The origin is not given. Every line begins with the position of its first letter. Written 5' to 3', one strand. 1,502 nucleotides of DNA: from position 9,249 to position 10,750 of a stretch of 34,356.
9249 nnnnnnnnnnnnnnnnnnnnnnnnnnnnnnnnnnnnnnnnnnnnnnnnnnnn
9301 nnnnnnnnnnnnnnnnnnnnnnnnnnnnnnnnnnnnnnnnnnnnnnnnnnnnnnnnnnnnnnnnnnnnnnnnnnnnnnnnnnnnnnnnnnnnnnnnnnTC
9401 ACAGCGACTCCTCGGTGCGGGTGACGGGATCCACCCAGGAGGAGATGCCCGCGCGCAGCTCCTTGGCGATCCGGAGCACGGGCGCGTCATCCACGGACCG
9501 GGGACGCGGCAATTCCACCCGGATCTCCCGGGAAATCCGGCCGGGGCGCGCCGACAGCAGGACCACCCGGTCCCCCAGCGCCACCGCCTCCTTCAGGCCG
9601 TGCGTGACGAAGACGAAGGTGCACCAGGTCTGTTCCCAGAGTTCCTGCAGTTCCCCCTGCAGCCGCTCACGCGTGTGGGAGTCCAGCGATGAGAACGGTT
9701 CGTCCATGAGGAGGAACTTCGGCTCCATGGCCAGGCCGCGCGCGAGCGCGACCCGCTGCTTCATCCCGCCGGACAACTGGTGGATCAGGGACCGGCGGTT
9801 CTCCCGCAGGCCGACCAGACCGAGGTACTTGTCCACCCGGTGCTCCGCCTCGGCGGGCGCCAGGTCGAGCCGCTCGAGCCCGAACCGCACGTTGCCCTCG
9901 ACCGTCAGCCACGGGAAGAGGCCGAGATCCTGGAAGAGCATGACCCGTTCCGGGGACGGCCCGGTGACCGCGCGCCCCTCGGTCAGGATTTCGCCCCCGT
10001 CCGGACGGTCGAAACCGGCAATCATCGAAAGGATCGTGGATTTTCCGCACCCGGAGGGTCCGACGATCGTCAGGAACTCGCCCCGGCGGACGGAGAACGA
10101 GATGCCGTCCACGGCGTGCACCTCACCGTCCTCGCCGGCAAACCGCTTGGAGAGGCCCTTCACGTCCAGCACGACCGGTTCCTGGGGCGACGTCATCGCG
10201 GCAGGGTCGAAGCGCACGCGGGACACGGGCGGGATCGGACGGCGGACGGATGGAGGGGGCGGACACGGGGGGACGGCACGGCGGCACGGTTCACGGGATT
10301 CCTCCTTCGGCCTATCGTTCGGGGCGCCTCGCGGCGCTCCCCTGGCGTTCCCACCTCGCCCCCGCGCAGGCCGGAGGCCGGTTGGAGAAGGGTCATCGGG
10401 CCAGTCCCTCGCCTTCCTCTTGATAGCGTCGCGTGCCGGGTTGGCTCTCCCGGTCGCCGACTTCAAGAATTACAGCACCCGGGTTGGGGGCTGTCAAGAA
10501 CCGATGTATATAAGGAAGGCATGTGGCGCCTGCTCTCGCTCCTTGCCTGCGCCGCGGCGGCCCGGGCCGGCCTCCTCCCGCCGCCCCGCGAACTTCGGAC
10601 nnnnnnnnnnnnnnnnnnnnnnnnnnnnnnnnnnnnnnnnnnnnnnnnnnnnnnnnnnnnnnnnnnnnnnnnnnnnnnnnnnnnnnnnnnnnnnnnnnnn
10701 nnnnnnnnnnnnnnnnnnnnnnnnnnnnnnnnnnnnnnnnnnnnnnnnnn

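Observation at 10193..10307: The riboswitch-adjacent SD drives a 33-codon leader ORF, not the transporter; the ATPase start overlaps its stop (ATGA)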

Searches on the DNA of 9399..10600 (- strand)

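Call 4: search_rna_families(source=window, start=10100, end=10600, threshold=evalue, max_evalue=10, show_alignments=4)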
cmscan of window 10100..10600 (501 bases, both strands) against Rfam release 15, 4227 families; matches with E-value up to 10: 3.
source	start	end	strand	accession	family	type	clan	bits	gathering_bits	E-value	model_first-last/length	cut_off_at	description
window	10309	10429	-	RF00162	SAM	Cis-reg; riboswitch;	CL00012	42.8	44.4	1.6e-08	1-108/108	no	SAM riboswitch aptamer (S box leader)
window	10439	10492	+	RF03071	Sodium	Cis-reg; riboswitch;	-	19.6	40.5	0.1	1-55/55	no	Na+ riboswitch aptamer (DUF1646)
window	10303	10397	+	RF03009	malK-III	Cis-reg;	-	14.5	50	2.4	1-94/94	no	malK-III RNA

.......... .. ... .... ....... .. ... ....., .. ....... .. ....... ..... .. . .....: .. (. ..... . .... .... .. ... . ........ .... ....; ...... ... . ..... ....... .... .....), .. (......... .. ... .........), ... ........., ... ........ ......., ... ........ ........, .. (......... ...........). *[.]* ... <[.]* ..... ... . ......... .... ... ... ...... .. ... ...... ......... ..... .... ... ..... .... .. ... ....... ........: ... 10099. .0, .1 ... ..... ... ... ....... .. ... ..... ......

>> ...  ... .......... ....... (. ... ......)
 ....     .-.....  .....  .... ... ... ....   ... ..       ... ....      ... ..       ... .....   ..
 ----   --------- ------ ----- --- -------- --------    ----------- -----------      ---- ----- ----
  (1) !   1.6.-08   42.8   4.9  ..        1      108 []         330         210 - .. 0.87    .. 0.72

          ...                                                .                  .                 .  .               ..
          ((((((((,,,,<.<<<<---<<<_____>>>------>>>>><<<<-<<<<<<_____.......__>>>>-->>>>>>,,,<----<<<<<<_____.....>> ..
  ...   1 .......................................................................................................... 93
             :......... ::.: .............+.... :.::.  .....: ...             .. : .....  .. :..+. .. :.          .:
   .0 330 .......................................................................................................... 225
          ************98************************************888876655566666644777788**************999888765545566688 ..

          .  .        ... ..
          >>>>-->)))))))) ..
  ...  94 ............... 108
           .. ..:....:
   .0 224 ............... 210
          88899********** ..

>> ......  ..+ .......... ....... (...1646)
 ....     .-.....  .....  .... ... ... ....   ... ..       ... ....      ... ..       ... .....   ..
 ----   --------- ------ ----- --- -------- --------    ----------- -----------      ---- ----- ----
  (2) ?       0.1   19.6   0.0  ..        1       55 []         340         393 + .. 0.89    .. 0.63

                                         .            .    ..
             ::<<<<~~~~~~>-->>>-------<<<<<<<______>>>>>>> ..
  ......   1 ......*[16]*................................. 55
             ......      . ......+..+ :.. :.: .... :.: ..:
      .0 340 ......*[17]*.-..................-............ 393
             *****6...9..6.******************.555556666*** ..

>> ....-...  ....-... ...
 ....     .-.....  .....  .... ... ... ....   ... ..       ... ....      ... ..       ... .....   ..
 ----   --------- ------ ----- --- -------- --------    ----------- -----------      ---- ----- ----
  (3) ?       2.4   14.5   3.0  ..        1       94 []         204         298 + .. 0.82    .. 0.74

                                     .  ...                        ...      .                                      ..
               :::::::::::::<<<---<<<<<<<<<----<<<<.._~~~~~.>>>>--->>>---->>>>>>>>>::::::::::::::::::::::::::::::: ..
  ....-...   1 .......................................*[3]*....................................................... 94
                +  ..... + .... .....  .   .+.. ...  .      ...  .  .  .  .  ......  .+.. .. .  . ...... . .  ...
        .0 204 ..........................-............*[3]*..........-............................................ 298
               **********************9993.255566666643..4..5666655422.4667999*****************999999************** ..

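Call 15: search_rna_families(sources=[L001, L161, L162, L163], threshold=evalue, max_evalue=0.1, show_alignments=3)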
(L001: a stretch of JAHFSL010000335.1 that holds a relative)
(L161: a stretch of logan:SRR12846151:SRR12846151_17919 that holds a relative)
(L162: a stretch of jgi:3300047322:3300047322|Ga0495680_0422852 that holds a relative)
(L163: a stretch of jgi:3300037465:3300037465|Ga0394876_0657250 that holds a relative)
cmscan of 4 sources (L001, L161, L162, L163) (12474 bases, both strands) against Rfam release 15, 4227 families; matches with E-value up to 0.1: 1.
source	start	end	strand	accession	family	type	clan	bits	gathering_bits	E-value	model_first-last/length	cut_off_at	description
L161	497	616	+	RF00162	SAM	Cis-reg; riboswitch;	CL00012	45.2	44.4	8.2e-08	1-108/108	no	SAM riboswitch aptamer (S box leader)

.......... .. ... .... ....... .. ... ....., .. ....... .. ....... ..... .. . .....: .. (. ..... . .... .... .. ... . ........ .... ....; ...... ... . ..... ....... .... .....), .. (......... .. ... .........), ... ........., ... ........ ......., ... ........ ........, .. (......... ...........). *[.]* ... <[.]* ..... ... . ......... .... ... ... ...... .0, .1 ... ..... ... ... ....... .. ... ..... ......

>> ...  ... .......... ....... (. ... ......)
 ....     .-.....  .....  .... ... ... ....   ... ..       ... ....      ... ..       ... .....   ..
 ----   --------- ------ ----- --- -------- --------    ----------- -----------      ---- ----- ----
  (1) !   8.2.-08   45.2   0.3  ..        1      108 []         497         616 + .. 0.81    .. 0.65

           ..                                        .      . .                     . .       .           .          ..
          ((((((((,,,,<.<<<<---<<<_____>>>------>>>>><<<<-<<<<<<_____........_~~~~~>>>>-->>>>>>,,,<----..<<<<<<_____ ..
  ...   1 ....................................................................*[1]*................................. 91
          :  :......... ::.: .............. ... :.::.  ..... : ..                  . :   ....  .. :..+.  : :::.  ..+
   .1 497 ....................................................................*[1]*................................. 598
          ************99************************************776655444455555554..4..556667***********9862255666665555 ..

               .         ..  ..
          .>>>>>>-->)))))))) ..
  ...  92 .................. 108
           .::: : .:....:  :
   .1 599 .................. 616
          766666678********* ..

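Call 23: search_rna_families(sources=[L164, L165, L166, L167, L168, L169], threshold=evalue, max_evalue=0.01, show_alignments=0)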
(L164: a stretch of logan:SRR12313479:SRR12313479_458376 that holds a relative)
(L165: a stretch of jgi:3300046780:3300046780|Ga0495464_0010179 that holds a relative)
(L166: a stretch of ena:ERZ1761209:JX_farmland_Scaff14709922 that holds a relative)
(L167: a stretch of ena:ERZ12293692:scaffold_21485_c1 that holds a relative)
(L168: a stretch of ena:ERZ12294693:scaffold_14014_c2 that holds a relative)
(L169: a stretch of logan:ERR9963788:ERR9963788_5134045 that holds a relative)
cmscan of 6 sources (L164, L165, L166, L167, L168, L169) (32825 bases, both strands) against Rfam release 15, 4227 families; matches with E-value up to 0.01: 1.
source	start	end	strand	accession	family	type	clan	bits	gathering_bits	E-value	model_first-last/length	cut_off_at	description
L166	6593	6683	-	RF01943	mir-999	Gene; miRNA;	-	32.2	58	0.0017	1-84/84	no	mir-999 microRNA precursor family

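Call 34: search_rna_families(sources=[L170, L171], threshold=evalue, max_evalue=0.01, show_alignments=2)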
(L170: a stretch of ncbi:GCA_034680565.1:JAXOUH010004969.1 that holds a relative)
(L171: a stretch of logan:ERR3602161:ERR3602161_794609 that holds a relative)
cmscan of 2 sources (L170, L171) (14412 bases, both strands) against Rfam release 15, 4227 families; matches with E-value up to 0.01: 2.
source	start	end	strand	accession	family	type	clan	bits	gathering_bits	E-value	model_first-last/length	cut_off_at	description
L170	4870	4988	+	RF00162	SAM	Cis-reg; riboswitch;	CL00012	40.9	44.4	1.7e-06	1-108/108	no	SAM riboswitch aptamer (S box leader)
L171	339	446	+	RF00162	SAM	Cis-reg; riboswitch;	CL00012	40.5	44.4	2.3e-06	1-108/108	no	SAM riboswitch aptamer (S box leader)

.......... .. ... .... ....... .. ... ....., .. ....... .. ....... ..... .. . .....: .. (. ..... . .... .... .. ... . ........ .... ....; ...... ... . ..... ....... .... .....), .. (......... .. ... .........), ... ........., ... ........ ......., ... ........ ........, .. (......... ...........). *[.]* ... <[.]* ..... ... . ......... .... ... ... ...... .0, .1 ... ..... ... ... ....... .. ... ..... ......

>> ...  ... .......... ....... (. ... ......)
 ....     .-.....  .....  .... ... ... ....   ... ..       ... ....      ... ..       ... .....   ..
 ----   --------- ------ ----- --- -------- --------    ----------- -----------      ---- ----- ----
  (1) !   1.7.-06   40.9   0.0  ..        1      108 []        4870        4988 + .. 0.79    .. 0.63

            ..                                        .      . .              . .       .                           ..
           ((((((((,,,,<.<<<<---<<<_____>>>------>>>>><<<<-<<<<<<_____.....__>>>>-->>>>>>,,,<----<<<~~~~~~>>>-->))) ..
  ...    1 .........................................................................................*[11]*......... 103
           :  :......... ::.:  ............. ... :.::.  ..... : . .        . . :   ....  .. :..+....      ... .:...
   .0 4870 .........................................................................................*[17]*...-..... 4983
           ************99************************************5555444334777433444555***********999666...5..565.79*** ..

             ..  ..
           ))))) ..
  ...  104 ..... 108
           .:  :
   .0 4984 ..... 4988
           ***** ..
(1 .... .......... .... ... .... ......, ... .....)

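Call 44: search_rna_families(source=L167, start=3756, end=4010, threshold=evalue, max_evalue=10, show_alignments=2)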
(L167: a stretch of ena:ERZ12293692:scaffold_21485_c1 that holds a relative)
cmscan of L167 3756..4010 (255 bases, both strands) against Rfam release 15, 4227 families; matches with E-value up to 10: 4.
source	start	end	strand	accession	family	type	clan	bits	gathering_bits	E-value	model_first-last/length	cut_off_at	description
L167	3887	3978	+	RF00370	sroD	Gene; sRNA;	-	15.3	50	1.3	1-86/86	no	sroD RNA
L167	3882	3983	+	RF00122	GadY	Gene; sRNA;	-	13.8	45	2.5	1-114/114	no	GadY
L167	3944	3976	+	RF01610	ceN104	Gene; snRNA; snoRNA; HACA-box;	-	13.7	65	6.2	105-137/153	no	Caenorhabditis snoRNA ceN104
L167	3934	3963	-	RF02147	MEG8_3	Gene; lncRNA;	-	9.1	40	6.1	37-66/66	no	Maternally expressed 8 exon 3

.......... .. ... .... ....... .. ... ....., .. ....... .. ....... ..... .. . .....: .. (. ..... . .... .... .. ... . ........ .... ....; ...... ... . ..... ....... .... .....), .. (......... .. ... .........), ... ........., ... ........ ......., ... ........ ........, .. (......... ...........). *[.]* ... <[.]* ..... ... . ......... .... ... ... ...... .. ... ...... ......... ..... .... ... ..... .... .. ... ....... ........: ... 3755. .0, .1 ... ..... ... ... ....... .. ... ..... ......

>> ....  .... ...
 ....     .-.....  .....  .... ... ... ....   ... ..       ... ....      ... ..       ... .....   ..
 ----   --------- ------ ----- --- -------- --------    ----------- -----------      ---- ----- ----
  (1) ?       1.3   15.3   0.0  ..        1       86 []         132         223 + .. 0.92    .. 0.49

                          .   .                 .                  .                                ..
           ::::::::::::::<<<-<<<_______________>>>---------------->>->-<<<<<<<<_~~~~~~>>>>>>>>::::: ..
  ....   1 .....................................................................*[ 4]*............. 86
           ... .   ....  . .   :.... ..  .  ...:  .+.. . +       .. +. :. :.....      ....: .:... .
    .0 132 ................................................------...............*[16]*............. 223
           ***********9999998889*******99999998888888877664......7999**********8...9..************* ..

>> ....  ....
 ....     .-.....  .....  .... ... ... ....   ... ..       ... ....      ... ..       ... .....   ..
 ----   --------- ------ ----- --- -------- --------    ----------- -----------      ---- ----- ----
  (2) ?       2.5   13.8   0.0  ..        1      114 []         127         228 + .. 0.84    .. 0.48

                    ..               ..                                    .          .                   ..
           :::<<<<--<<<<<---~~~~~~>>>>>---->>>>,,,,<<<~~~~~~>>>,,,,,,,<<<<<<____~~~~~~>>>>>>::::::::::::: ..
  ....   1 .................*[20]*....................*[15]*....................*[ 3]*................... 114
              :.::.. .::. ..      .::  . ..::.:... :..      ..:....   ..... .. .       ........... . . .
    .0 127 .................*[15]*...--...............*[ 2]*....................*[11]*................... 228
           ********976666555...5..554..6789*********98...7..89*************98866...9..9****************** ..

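Call 65: search_rna_families(source=L001, start=595, end=700, threshold=evalue, max_evalue=10, show_alignments=3)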
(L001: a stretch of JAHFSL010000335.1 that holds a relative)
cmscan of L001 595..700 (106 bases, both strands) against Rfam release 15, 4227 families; matches with E-value up to 10: 0.
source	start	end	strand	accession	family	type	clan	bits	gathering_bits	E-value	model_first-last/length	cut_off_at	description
